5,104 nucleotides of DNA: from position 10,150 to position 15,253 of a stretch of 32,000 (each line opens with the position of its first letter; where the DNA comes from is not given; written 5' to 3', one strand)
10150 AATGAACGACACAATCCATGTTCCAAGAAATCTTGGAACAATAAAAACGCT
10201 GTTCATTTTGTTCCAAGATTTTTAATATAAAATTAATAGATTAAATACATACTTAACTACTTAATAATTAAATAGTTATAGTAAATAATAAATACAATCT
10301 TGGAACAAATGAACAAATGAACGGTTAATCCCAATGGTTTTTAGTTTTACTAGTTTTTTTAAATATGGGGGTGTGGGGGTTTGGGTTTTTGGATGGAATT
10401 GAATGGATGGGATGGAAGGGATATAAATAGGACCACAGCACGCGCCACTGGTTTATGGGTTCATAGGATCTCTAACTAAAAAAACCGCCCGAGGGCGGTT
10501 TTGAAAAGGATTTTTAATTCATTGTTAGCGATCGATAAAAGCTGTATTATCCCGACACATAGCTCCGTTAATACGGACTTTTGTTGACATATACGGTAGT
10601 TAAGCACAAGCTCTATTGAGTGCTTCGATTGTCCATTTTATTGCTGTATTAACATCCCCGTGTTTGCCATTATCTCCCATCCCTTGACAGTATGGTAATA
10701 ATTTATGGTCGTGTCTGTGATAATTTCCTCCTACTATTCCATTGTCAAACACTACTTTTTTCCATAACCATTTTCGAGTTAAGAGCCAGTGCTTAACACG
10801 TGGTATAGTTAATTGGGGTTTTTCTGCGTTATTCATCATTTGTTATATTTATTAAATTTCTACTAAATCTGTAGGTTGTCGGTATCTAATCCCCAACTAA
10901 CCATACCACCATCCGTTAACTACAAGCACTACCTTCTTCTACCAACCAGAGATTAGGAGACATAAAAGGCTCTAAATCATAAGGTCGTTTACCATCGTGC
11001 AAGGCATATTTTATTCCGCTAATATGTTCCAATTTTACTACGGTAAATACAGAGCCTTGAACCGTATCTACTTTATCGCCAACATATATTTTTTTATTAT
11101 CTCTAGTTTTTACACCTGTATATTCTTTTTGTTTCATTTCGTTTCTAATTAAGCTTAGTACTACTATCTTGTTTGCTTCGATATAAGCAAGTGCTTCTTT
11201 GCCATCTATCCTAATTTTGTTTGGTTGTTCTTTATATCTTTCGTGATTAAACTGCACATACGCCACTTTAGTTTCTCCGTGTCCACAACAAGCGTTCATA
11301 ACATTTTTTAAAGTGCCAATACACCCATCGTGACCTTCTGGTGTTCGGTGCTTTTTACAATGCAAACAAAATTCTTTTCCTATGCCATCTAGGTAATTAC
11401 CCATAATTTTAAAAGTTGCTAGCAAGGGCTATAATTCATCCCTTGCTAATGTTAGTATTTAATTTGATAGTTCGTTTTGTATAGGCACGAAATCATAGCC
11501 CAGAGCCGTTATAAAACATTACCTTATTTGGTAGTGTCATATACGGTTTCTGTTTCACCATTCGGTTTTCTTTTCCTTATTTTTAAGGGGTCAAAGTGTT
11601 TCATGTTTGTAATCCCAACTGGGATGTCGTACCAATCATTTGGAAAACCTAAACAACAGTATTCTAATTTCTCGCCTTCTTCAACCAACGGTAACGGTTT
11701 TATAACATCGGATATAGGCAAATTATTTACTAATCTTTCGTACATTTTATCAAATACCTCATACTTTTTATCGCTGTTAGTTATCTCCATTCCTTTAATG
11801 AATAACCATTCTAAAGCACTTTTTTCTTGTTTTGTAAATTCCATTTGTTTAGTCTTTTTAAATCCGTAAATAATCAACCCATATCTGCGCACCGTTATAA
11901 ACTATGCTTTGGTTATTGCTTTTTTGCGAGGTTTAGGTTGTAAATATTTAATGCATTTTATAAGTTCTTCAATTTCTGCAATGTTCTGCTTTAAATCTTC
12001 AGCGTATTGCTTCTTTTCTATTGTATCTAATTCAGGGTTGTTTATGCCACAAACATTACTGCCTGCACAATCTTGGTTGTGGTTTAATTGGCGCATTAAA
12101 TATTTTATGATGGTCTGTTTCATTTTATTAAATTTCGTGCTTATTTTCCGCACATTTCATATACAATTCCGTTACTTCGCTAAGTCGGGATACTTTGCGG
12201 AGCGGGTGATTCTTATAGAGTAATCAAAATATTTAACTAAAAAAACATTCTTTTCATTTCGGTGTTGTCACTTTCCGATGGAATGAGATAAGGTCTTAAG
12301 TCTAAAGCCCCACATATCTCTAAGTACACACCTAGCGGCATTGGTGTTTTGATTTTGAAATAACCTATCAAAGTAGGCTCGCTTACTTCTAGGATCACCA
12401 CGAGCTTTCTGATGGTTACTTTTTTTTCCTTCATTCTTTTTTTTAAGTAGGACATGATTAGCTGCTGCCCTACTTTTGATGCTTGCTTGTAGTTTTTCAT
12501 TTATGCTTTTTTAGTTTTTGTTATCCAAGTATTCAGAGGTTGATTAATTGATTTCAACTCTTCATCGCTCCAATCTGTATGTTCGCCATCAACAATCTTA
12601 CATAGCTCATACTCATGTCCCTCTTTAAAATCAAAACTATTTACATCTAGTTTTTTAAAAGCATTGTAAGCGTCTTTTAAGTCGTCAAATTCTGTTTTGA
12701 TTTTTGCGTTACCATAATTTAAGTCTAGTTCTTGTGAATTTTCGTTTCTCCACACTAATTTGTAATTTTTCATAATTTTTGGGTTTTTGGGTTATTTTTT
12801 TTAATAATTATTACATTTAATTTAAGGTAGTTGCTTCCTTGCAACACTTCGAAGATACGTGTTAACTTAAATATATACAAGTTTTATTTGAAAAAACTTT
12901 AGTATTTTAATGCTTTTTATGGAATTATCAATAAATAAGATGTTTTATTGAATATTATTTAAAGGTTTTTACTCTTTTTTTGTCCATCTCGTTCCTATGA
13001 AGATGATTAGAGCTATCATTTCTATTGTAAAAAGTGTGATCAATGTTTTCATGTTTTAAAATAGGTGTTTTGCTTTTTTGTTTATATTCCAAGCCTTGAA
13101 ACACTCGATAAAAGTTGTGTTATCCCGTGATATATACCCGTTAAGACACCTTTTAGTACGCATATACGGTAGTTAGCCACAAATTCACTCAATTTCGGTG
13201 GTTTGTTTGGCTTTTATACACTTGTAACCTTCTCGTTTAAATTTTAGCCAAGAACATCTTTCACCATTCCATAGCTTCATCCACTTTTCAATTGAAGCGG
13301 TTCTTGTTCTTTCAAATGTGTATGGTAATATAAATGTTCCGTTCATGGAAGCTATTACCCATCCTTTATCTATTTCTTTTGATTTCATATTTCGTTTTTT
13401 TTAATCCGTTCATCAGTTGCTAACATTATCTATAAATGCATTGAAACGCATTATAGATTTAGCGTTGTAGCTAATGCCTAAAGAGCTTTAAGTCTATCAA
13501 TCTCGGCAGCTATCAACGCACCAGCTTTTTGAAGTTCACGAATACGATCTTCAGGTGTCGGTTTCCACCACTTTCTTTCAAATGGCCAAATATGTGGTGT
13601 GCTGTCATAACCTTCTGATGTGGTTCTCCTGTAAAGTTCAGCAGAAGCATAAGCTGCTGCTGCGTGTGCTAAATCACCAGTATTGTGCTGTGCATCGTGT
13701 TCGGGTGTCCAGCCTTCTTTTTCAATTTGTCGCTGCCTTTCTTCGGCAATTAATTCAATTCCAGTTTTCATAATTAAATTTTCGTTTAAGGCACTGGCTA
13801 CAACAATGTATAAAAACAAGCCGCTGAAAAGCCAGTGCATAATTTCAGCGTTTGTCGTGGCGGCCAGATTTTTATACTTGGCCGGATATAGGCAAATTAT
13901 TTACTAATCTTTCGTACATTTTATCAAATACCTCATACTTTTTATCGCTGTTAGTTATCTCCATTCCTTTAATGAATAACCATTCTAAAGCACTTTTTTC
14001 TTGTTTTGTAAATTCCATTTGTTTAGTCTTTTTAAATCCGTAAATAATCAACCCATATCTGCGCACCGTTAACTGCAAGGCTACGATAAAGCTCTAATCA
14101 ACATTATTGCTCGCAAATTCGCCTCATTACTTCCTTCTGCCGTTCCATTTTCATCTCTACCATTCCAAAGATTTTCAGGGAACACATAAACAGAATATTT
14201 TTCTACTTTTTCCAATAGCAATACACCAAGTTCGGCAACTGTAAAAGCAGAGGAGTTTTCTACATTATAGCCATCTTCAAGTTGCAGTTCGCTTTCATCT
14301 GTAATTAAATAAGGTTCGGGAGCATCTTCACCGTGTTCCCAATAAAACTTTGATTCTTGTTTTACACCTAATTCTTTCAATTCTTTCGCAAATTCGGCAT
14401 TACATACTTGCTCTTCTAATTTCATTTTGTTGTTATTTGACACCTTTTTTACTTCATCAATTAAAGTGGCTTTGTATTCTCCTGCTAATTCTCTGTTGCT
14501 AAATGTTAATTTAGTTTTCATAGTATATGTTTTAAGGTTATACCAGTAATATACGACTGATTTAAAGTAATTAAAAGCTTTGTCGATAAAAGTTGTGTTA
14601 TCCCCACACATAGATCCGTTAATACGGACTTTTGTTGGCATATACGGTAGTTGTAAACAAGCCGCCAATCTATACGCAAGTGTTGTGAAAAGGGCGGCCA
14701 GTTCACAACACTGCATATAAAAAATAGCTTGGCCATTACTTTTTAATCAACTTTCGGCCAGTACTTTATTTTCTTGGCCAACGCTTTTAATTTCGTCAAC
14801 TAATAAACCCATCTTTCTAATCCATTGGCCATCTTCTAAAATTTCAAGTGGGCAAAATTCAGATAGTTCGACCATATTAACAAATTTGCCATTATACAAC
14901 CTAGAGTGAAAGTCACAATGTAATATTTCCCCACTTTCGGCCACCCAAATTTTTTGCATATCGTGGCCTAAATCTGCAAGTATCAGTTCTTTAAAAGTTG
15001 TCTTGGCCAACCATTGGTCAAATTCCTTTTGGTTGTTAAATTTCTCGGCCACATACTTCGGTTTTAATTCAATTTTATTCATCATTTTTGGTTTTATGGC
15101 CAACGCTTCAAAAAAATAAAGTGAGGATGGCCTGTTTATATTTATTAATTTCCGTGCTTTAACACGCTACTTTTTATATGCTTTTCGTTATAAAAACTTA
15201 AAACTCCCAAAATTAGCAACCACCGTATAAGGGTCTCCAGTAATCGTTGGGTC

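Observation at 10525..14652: Triplicated 71-bp element carrying a conserved ATG-led mini-ORF in the early region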

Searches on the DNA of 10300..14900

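Call 8: search_rna_families(source=window, start=10300, end=14900, threshold=evalue, max_evalue=10)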
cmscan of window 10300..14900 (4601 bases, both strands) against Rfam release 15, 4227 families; matches with E-value up to 10: 9.
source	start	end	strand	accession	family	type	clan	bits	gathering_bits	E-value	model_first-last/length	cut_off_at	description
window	10475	10523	-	RF01859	Phe_leader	Cis-reg; leader;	-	25.8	55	0.36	1-125/125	no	Phenylalanine leader peptide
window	10477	10501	+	RF02084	STnc130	Gene; sRNA;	-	21.1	55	8.4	102-126/135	no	Enterobacteria sRNA STnc130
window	14672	14718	+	RF00671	mir-138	Gene; miRNA;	-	20.5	50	0.78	1-78/78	no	mir-138 microRNA precursor family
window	12300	12350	+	RF01345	CRISPR-DR35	Gene; CRISPR;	-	19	35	4.3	1-36/36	no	CRISPR RNA direct repeat element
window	12088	12134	+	RF02108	DLEU2_4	Gene; lncRNA;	-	17.3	40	4.7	1-58/58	no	Deleted in lymphocytic leukemia 2 conserved region 4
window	14672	14718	-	RF00671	mir-138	Gene; miRNA;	-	17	50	7.3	1-78/78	no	mir-138 microRNA precursor family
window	13661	13788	-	RF01500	Afu_198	Gene; snRNA; snoRNA; CD-box;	-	16.9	40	6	1-149/149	no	A. fumigatus snoRNA Afu_198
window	14109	14158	-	RF01144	sR17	Gene; snRNA; snoRNA; CD-box;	-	16.4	36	2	1-55/55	no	Small nucleolar RNA sR17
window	11691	11714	+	RF03010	mcrA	Gene; sRNA;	-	14.9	57.6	2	1-51/51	no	mcrA RNA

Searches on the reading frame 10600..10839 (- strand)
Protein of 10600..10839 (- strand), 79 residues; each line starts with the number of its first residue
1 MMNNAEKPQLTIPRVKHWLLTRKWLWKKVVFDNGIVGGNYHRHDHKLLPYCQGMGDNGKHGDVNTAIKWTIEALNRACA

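Call 23: search_protein_families(library=pfam, proteins=[window:10600-10839:-], max_evalue=0.01)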
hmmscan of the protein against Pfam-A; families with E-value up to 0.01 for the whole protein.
window:10600-10839:- (79 aa): 0 families

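Call 24: search_protein_families(library=phrogs, proteins=[window:10600-10839:-], max_evalue=0.01)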
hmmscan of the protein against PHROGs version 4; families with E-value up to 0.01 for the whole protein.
window:10600-10839:- (79 aa): 0 families

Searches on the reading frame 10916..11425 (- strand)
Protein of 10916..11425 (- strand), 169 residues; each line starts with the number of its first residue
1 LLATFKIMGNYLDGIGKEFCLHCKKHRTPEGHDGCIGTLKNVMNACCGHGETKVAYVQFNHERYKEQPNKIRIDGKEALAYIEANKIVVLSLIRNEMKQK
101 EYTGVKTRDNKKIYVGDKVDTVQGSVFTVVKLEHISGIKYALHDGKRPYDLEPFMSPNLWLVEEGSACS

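Call 23: search_protein_families(library=pfam, proteins=[window:10916-11425:-], max_evalue=0.01)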
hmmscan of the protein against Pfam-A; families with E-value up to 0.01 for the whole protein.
window:10916-11425:- (169 aa): 0 families

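Call 24: search_protein_families(library=phrogs, proteins=[window:10916-11425:-], max_evalue=0.01)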
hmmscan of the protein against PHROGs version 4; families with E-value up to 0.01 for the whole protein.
window:10916-11425:- (169 aa): 1 family
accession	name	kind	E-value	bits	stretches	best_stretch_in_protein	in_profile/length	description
phrog_17106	-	unknown function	6e-05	23.9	1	52-123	90-160/229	-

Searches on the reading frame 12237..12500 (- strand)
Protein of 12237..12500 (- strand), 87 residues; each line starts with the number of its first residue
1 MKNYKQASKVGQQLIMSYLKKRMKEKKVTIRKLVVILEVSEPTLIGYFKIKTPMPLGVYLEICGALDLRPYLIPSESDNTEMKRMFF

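Call 23: search_protein_families(library=pfam, proteins=[window:12237-12500:-], max_evalue=0.01)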
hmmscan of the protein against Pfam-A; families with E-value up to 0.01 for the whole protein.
window:12237-12500:- (87 aa): 1 family
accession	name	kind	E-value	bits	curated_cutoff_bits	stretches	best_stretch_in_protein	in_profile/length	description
PF13443.12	HTH_26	-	0.0015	19.1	22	1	19-70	2-54/63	Cro/C1-type HTH DNA-binding domain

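Call 24: search_protein_families(library=phrogs, proteins=[window:12237-12500:-], max_evalue=0.01)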
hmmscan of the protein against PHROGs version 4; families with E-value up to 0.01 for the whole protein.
window:12237-12500:- (87 aa): 1 family
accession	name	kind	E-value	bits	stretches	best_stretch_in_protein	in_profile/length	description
phrog_1728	-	transcription regulation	0.0098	15.9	0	14-65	3-54/380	transcriptional regulator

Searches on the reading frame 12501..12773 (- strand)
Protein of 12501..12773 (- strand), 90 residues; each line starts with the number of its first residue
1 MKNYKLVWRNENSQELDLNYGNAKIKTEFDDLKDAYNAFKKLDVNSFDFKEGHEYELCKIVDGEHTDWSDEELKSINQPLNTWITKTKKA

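Call 23: search_protein_families(library=pfam, proteins=[window:12501-12773:-], max_evalue=0.01)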
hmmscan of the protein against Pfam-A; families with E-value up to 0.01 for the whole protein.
window:12501-12773:- (90 aa): 1 family
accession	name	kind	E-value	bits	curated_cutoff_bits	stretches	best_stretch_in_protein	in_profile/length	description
PF13884.11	Peptidase_S74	-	0.0048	17.6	22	0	23-54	3-35/58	Chaperone of endosialidase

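Call 24: search_protein_families(library=phrogs, proteins=[window:12501-12773:-], max_evalue=0.01)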
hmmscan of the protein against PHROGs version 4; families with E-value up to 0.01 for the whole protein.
window:12501-12773:- (90 aa): 0 families

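Call 91: find_encoding_contigs(protein=window:12501-12773:-, flank=2500, max_places=10)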
Protein window:12501-12773:- (90 aa): no gene with exactly this product is on record in the collection.

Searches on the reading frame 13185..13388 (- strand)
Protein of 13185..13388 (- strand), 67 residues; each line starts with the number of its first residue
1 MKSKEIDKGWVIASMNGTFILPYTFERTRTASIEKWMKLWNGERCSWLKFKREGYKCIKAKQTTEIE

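Call 23: search_protein_families(library=pfam, proteins=[window:13185-13388:-], max_evalue=0.01)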
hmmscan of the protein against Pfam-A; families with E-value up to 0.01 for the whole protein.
window:13185-13388:- (67 aa): 0 families

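Call 24: search_protein_families(library=phrogs, proteins=[window:13185-13388:-], max_evalue=0.01)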
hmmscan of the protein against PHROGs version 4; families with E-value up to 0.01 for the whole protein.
window:13185-13388:- (67 aa): 0 families

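Call 85: find_encoding_contigs(protein=window:13185-13388:-, flank=3000, max_places=10)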
Protein window:13185-13388:- (67 aa): 13 contigs read that carry it; 10 places shown.
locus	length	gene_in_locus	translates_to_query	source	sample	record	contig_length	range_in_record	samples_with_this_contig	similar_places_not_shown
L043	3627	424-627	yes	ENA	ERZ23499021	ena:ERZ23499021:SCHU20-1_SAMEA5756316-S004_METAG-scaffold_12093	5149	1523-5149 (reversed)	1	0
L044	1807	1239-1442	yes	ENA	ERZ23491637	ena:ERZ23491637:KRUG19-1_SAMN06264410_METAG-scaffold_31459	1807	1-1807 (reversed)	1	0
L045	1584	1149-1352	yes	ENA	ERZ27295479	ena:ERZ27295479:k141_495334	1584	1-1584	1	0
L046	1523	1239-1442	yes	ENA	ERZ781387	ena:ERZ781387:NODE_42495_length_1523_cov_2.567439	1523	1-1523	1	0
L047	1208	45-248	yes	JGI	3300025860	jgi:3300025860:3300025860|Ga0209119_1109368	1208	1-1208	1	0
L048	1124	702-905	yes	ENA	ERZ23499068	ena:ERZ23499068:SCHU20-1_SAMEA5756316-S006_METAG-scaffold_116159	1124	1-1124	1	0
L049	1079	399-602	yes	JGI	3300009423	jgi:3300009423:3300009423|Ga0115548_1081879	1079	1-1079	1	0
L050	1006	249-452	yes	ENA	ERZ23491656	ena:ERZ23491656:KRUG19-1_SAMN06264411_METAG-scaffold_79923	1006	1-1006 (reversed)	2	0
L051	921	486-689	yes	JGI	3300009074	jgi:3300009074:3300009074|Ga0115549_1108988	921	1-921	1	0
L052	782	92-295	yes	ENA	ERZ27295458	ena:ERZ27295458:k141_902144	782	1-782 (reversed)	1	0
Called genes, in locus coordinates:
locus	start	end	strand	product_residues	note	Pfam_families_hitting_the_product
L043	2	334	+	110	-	?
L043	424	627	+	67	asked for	-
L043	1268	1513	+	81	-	-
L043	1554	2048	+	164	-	-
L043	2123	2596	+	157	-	-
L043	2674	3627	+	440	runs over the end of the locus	PF01343:Peptidase_S49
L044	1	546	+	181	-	?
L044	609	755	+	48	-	-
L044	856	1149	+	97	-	-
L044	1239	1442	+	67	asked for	-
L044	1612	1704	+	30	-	-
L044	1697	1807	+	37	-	?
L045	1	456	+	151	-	?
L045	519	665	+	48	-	-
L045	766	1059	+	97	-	-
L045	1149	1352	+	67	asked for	-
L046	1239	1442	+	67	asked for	-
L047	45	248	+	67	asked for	-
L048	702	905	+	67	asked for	-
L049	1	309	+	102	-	?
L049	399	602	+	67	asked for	-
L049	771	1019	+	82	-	PF01381:HTH_3 (weak)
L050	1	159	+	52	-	?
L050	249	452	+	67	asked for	-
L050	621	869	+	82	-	PF01381:HTH_3 (weak)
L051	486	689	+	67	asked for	-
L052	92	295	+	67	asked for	-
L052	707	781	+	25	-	?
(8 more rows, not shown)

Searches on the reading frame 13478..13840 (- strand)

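Call 23: search_protein_families(library=pfam, proteins=[window:13478-13840:-], max_evalue=0.01)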
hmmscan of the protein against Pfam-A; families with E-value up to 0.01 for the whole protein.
window:13478-13840:- (120 aa): 0 families

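Call 24: search_protein_families(library=phrogs, proteins=[window:13478-13840:-], max_evalue=0.01)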
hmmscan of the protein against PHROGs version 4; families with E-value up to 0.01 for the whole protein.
window:13478-13840:- (120 aa): 9 families
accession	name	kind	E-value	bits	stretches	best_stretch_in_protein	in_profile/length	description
phrog_6628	-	unknown function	1.6e-29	104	1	23-118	575-663/685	-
phrog_9434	-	unknown function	3.2e-25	90.5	1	33-117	407-489/507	-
phrog_11504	-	unknown function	4.3e-25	90.3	1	34-117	285-365/376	-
phrog_9763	-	unknown function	3.2e-23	83.7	1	32-117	156-232/247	-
phrog_6574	-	unknown function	2.2e-22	81.1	1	33-118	116-204/217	-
phrog_19550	-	unknown function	1.6e-20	74.9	1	29-118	90-176/186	-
phrog_3956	-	unknown function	3.6e-20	73.6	1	33-117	499-573/585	-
phrog_14548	-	unknown function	2.2e-17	64.3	1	30-117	288-367/378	-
phrog_28211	-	unknown function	2.5e-14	54.5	1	32-118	132-219/234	-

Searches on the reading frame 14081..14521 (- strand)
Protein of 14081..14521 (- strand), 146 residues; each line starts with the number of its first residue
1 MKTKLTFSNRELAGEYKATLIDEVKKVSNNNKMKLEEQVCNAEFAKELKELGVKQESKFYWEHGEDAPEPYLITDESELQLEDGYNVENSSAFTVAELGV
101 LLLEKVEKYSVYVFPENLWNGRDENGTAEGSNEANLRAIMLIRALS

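Call 23: search_protein_families(library=pfam, proteins=[window:14081-14521:-], max_evalue=0.01)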
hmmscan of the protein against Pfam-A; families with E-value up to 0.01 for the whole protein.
window:14081-14521:- (146 aa): 0 families

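Call 24: search_protein_families(library=phrogs, proteins=[window:14081-14521:-], max_evalue=0.01)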
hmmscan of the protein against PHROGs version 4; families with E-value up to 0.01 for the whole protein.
window:14081-14521:- (146 aa): 1 family
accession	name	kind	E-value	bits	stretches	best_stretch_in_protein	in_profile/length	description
phrog_31971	-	unknown function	9.7e-13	49.5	1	33-112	1-86/130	-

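Call 83: find_encoding_contigs(protein=window:14081-14521:-, flank=3500, max_places=10)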
Protein window:14081-14521:- (146 aa): no gene with exactly this product is on record in the collection.

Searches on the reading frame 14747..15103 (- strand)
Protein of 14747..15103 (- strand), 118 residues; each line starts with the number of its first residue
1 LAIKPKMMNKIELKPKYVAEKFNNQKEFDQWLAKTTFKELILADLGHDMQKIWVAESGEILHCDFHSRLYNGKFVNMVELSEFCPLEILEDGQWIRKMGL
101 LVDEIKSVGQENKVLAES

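Call 23: search_protein_families(library=pfam, proteins=[window:14747-15103:-], max_evalue=0.01)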
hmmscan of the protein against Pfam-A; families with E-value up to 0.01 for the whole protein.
window:14747-15103:- (118 aa): 1 family
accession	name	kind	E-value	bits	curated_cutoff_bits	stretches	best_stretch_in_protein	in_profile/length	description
PF15286.11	Bcl-2_3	-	0.006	17.7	25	1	41-115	49-122/126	Apoptosis regulator M11, B cell 2 leukaemia/lymphoma like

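Call 24: search_protein_families(library=phrogs, proteins=[window:14747-15103:-], max_evalue=0.01)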
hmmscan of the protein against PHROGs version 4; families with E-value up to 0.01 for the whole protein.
window:14747-15103:- (118 aa): 0 families

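Call 82: find_encoding_contigs(protein=window:14747-15085:-, flank=3500, max_places=10)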
Protein window:14747-15085:- (112 aa): no gene with exactly this product is on record in the collection.
